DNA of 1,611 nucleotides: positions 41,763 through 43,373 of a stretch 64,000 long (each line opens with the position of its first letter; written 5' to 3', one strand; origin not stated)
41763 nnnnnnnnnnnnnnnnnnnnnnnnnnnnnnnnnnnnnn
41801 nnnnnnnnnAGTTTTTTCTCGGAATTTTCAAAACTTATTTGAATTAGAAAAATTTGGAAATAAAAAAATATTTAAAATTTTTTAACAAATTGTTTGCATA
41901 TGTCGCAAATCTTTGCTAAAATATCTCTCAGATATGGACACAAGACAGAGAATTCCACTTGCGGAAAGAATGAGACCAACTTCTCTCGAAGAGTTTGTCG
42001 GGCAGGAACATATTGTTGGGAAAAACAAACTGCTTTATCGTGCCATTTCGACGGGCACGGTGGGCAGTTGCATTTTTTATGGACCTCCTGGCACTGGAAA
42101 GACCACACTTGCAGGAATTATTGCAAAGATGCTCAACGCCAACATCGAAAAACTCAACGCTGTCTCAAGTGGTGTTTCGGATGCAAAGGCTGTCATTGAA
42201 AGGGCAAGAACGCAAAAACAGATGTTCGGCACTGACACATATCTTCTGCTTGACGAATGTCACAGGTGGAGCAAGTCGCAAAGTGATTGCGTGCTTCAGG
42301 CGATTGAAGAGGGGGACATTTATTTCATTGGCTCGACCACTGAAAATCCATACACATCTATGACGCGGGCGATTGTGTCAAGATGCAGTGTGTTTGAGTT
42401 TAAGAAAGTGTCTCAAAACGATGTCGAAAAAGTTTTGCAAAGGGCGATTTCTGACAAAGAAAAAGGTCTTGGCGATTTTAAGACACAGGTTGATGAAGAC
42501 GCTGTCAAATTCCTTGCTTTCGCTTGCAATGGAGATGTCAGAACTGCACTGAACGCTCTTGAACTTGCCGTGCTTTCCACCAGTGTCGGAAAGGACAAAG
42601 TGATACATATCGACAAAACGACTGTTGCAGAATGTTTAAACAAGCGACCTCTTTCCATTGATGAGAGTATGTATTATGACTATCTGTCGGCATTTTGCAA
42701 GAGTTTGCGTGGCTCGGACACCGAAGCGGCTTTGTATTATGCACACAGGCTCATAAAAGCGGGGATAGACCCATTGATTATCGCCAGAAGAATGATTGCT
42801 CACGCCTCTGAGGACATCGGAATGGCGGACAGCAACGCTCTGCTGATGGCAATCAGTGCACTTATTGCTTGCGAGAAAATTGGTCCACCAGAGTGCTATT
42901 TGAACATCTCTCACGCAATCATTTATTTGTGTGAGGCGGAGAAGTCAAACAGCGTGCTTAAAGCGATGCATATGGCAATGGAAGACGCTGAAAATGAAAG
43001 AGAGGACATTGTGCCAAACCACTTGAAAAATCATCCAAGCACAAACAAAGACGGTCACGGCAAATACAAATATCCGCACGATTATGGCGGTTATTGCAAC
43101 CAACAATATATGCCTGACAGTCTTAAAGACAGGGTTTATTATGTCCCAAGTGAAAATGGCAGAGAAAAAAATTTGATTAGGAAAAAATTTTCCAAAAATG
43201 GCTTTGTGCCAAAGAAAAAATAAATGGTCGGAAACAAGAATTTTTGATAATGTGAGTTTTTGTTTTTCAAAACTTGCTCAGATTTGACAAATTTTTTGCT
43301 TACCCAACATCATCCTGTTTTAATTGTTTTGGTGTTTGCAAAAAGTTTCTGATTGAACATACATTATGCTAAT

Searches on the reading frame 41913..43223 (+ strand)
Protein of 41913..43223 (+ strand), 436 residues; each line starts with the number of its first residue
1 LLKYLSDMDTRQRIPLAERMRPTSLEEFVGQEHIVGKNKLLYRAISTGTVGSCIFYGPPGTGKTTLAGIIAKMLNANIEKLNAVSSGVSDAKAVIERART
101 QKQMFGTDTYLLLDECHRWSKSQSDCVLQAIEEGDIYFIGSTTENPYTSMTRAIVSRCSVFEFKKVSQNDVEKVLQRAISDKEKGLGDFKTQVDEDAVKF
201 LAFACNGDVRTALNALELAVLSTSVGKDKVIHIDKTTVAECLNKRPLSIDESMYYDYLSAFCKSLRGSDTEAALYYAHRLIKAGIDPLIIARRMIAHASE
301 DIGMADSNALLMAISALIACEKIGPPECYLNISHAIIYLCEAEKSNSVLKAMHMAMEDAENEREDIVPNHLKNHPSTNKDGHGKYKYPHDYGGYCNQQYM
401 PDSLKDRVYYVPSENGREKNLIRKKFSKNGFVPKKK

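Call 13: search_protein_families(library=pfam, proteins=[window:41913-43223:+])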
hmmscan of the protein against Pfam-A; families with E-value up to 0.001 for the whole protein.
window:41913-43223:+ (436 aa): 13 families
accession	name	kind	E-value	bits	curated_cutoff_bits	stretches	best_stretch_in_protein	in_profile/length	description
PF12002.13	MgsA_C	-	1.5e-55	188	27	1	267-422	1-160/167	MgsA AAA+ ATPase C terminal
PF16193.11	AAA_assoc_2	-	2.4e-20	73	34.3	1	190-266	4-81/81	AAA C-terminal domain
PF05496.18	RuvB_N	-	2.8e-13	50.4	27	1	20-136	1-113/159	Holliday junction DNA helicase RuvB P-loop domain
PF00004.35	AAA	-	2.9e-11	44.4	21.2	1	54-161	2-126/131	ATPase family associated with various cellular activities (AAA)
PF13173.12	AAA_14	-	1.4e-05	25.6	27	1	54-167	6-124/129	AAA domain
PF20720.3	nSTAND3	-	3.2e-05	24.1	27.2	1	51-108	18-72/155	Novel STAND NTPase 3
PF13191.12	AAA_16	-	3.8e-05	24.7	32.6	1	27-77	1-51/167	AAA ATPase domain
PF01078.27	Mg_chelatase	-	8.5e-05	22.5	20.3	0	51-79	23-51/207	Magnesium chelatase, subunit ChlI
PF07728.20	AAA_5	-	0.00024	21.5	22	0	54-79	3-29/139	AAA domain (dynein-related subfamily)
PF13177.12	DNA_pol3_delta2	-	0.00057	20.4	27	0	99-166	93-160/161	DNA polymerase III, delta subunit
PF13238.12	AAA_18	-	0.0006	20.7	29.4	0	56-91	4-25/128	AAA domain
PF13521.12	AAA_28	-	0.00079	20.1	27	0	53-73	2-22/164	AAA domain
PF00910.28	RNA_helicase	-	0.00097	20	21.5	0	54-90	2-30/105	RNA helicase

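Call 21: find_related_loci(query=window:41913-43223:+, collection=genome_contigs, flank=10000)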
Query window:41913-43223:+ (436 aa) in genome_contigs; peptide patterns used: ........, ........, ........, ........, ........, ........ (x = any residue, [..] = any of these).
600 stretches matched a pattern (row limit reached: there are more); 578 encode a relative of the query (tblastn E <= 1e-3); the best 80 are kept; 80 distinct loci.
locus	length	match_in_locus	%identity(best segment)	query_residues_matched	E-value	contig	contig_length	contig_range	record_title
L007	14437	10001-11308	86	1-436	0e+0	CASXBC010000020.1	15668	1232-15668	MAG: uncultured bacterium isolate extra-ERR2136562.13_1677762874 genome assembly, contig: NODE_1109_length_15668_cov_4.1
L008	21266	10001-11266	88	8-429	0e+0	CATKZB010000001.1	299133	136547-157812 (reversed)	MAG TPA_asm: uncultured Christensenella sp. isolate MGG06840_1680015412 genome assembly, contig: ERR3199580_30, whole ge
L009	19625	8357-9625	88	12-434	0e+0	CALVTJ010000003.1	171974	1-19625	MAG: uncultured Clostridia bacterium isolate BRZ_KC__bin76 genome assembly, contig: BRZ_KC__NODE_70_length_171974_cov_15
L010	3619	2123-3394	85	12-435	0e+0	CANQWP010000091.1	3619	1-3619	MAG: uncultured Clostridia bacterium isolate Lapin-023__bin46 genome assembly, contig: Lapin-023__NODE_30316_length_3619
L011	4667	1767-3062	84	4-435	0e+0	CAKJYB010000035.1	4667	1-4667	Clostridiales bacterium isolate MAG-R015 genome assembly, contig: k141_44207, whole genome shotgun sequence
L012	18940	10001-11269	86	13-435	0e+0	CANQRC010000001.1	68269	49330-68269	MAG: uncultured Clostridia bacterium isolate Lapin-008__bin78 genome assembly, contig: Lapin-008__NODE_483_length_68269_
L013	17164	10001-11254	86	13-430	0e+0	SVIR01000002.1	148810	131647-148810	MAG: Clostridiales bacterium isolate SIG414 NODE_2207_length_148810_cov_1.783297, whole genome shotgun sequence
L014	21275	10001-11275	86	8-432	0e+0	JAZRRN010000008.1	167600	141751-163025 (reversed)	MAG: Candidatus Caccovivens sp. isolate T1900045353_YK20190043.MAGScoT_cleanbin_000015 SGB_6775_k141_1930767, whole geno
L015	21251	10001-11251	63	9-425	0e+0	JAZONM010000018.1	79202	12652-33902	MAG: Clostridia bacterium isolate T1900045639_YK20190333.MAGScoT_cleanbin_000015 SGB_8118_k141_1528755, whole genome sho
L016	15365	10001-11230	61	12-422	1e-169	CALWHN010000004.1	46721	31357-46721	MAG: uncultured Clostridia bacterium isolate BRZ_CE__bin52 genome assembly, contig: BRZ_CE__NODE_1242_length_46721_cov_5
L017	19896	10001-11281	49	1-421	3e-130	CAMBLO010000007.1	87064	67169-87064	MAG: uncultured Clostridia bacterium isolate SRR15732368_bin.3_metaWRAP_v1.3_MAG genome assembly, contig: ERZ9426318.91,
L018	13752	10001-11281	48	1-421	2e-127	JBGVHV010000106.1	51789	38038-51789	MAG: Anaerotignum sp. isolate fecal_MAG_335 fecal_MAG_335_contig_0106, whole genome shotgun sequence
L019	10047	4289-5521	49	15-421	2e-127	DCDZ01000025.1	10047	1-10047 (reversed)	MAG TPA_asm: Tyzzerella sp. UBA1042 UBA1042_contig_27088, whole genome shotgun sequence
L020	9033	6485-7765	49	1-421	5e-127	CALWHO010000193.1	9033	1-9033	MAG: uncultured Lachnospiraceae bacterium isolate E06__bin171 genome assembly, contig: E06__k127_394131, whole genome sh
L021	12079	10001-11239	50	15-421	1e-126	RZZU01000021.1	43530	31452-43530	MAG: Clostridia bacterium isolate INTA.CYC.007 contig-100_595, whole genome shotgun sequence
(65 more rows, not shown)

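Call 83: list_cluster_members(proteins=[P0121, window:41913-43223:+])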
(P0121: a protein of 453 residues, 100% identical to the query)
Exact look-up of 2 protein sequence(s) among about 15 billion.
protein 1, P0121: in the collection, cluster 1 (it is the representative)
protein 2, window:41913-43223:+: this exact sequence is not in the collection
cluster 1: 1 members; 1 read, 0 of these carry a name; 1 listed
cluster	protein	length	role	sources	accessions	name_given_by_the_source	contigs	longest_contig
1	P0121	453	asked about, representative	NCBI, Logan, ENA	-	-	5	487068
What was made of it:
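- Tried and rejected: Naming the organism through cluster records gave no name (call 83).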
